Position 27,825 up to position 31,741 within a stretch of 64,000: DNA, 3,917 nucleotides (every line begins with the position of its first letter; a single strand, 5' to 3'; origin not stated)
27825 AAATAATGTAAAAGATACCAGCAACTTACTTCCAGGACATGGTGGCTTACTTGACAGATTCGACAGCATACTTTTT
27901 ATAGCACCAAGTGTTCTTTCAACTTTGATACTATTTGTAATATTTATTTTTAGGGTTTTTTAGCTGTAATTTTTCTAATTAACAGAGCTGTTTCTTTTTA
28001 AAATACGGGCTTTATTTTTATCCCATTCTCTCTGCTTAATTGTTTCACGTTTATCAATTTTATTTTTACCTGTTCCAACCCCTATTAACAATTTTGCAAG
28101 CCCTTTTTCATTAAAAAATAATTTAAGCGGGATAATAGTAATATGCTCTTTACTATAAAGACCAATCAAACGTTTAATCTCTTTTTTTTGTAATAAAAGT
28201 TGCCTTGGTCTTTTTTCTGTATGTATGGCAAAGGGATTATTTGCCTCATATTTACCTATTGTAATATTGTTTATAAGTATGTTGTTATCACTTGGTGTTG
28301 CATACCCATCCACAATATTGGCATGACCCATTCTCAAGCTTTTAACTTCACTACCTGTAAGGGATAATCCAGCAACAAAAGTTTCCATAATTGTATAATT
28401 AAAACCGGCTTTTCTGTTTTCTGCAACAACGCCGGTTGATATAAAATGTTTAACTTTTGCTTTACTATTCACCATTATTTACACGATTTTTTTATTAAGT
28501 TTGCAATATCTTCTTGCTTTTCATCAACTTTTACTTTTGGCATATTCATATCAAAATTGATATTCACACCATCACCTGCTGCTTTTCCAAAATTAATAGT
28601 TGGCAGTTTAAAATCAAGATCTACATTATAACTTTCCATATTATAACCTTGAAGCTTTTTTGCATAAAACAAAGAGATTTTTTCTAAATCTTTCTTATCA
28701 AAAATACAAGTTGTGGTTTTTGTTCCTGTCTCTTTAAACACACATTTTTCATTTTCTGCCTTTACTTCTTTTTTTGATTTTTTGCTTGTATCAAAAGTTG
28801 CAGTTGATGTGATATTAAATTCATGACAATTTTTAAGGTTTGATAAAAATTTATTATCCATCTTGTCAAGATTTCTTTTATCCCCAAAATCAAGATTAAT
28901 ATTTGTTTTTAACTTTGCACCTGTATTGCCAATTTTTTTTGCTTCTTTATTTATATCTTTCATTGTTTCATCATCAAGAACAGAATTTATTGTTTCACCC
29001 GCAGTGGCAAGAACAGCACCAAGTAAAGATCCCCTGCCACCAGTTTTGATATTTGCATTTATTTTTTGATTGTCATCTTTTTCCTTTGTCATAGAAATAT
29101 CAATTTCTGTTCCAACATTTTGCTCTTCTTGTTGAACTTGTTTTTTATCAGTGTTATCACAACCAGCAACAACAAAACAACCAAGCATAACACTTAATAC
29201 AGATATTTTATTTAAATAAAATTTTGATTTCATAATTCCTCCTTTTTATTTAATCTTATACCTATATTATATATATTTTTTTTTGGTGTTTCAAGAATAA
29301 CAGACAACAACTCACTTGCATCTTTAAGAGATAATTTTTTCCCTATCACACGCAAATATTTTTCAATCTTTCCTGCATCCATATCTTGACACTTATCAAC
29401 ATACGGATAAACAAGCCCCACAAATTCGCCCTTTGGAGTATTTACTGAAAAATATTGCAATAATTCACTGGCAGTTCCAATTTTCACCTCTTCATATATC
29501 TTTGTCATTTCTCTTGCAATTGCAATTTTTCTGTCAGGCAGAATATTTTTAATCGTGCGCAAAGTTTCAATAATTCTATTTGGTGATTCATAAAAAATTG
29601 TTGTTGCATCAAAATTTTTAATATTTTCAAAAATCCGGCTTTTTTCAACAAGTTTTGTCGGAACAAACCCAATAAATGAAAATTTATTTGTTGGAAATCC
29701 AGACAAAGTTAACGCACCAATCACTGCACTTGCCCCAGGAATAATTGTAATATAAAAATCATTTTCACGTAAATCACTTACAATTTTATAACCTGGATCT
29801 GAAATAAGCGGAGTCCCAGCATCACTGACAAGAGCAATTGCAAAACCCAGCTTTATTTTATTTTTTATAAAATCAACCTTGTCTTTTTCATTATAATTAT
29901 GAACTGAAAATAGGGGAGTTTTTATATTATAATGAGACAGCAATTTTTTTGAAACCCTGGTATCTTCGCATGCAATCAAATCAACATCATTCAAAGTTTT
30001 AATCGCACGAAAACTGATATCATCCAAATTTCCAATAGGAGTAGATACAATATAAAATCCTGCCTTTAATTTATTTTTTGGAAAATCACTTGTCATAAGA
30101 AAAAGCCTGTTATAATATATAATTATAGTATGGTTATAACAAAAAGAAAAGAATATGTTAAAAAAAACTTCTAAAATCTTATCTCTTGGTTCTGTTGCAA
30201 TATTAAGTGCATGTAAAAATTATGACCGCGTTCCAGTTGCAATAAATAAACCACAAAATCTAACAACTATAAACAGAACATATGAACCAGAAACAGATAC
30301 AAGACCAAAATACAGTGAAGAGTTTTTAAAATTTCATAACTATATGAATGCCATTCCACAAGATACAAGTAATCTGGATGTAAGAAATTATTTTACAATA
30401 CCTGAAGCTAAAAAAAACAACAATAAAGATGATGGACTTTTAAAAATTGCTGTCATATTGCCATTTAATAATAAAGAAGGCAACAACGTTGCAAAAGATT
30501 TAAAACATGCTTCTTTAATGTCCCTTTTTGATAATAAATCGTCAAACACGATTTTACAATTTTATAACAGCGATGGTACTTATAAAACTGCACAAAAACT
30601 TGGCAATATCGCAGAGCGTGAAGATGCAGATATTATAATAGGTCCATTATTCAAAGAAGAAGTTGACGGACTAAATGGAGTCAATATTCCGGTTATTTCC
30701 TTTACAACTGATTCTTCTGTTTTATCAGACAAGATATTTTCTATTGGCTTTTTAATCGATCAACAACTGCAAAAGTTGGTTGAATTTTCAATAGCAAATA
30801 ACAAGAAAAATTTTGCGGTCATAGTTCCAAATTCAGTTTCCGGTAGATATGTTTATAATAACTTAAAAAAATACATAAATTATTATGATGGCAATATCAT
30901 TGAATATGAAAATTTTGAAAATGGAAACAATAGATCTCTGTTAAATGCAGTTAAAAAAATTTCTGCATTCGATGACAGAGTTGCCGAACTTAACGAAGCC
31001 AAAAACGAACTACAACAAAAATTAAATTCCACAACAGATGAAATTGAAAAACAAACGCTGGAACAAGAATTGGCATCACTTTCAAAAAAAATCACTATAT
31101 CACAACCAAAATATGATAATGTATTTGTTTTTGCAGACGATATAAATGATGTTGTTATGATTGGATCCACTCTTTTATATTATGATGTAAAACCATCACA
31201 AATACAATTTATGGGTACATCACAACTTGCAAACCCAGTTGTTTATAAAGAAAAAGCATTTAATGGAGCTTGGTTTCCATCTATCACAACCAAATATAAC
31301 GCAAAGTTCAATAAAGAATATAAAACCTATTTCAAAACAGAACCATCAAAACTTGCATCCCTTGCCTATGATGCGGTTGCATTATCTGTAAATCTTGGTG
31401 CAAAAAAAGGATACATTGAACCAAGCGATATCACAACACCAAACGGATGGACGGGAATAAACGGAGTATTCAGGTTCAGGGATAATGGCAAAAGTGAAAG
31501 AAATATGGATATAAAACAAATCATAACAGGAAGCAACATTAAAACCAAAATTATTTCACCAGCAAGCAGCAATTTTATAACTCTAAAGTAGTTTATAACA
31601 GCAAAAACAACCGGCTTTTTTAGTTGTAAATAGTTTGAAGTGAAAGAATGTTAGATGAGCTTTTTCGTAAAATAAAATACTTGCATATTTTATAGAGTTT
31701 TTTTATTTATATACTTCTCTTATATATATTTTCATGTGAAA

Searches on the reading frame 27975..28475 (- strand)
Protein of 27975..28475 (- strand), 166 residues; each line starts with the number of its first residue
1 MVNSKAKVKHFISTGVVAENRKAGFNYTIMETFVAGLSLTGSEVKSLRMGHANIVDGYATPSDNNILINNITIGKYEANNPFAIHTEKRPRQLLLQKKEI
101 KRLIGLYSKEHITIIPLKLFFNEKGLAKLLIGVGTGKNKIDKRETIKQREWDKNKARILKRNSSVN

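Call 20: search_protein_families(library=ncbifam, proteins=[window:27975-28475:-])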
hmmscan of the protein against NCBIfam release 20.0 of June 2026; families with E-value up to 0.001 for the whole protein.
window:27975-28475:- (166 aa): 2 families
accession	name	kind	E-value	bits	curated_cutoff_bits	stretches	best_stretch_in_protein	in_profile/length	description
NF003843.0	PRK05422.1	equivalog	1.2e-50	171.1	130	1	10-161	6-155/156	SsrA-binding protein SmpB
TIGR00086.1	smpB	equivalog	4.7e-45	153.2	119.1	1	17-160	2-144/144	SsrA-binding protein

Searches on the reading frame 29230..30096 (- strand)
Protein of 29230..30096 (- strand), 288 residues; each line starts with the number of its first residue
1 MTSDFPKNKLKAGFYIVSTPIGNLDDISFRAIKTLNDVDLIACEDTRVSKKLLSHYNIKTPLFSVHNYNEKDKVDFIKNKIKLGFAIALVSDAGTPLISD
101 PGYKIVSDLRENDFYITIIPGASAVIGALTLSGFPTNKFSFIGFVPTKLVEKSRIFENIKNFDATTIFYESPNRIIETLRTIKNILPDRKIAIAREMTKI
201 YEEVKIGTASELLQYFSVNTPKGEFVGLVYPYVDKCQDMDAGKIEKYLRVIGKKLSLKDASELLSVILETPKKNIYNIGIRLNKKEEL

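Call 20: search_protein_families(library=ncbifam, proteins=[window:29230-30096:-])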
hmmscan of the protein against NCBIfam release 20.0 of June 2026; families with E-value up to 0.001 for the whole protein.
window:29230-30096:- (288 aa): 5 families
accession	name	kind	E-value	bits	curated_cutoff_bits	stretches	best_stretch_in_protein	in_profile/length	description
TIGR00096.1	TIGR00096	equivalog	1.4e-74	250.9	167.9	1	15-279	3-271/275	16S rRNA (cytidine(1402)-2'-O)-methyltransferase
NF011570.0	PRK14994.1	equivalog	1.1e-62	211.9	502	1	11-280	11-282/287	16S rRNA (cytidine(1402)-2'-O)-methyltransferase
TIGR01466.1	cobJ_cbiH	equivalog_domain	8.9e-06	25.4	246.35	1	15-213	2-208/239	precorrin-3B C(17)-methyltransferase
NF004460.0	PRK05787.2-3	equivalog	2e-05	24.3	291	1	15-212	3-192/207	cobalt-precorrin-7 (C(5))-methyltransferase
TIGR01465.1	cobM_cbiF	equivalog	0.00013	21.4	259.65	1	15-128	2-114/247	precorrin-4 C(11)-methyltransferase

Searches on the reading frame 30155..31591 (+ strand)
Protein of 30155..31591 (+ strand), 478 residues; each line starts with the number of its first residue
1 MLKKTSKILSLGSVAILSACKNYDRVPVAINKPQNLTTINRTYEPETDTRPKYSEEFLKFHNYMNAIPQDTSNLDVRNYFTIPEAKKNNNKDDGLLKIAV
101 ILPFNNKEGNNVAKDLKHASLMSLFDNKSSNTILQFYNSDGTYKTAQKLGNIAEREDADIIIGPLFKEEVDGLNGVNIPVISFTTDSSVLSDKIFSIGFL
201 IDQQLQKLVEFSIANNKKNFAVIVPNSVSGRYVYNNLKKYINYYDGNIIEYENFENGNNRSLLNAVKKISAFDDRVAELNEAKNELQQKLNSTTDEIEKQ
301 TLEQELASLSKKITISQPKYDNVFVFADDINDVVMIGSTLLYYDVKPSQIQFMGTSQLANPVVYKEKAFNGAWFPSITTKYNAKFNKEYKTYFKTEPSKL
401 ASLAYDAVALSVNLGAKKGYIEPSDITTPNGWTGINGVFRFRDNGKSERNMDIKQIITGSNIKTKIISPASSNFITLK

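Call 20: search_protein_families(library=ncbifam, proteins=[window:30155-31591:+])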
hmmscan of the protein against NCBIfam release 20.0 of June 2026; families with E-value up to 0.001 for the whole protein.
window:30155-31591:+ (478 aa): 0 families

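Call 51: search_protein_families(library=pfam, proteins=[window:30155-31591:+])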
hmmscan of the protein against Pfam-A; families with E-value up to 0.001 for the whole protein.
window:30155-31591:+ (478 aa): 2 families
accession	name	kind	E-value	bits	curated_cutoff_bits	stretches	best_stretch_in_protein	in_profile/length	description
PF13458.12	Peripla_BP_6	-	2.9e-09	37.5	31.7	1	148-258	60-176/343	Periplasmic binding protein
PF03148.19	Tektin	-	0.00079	18.7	34.3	0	271-314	248-289/383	Tektin family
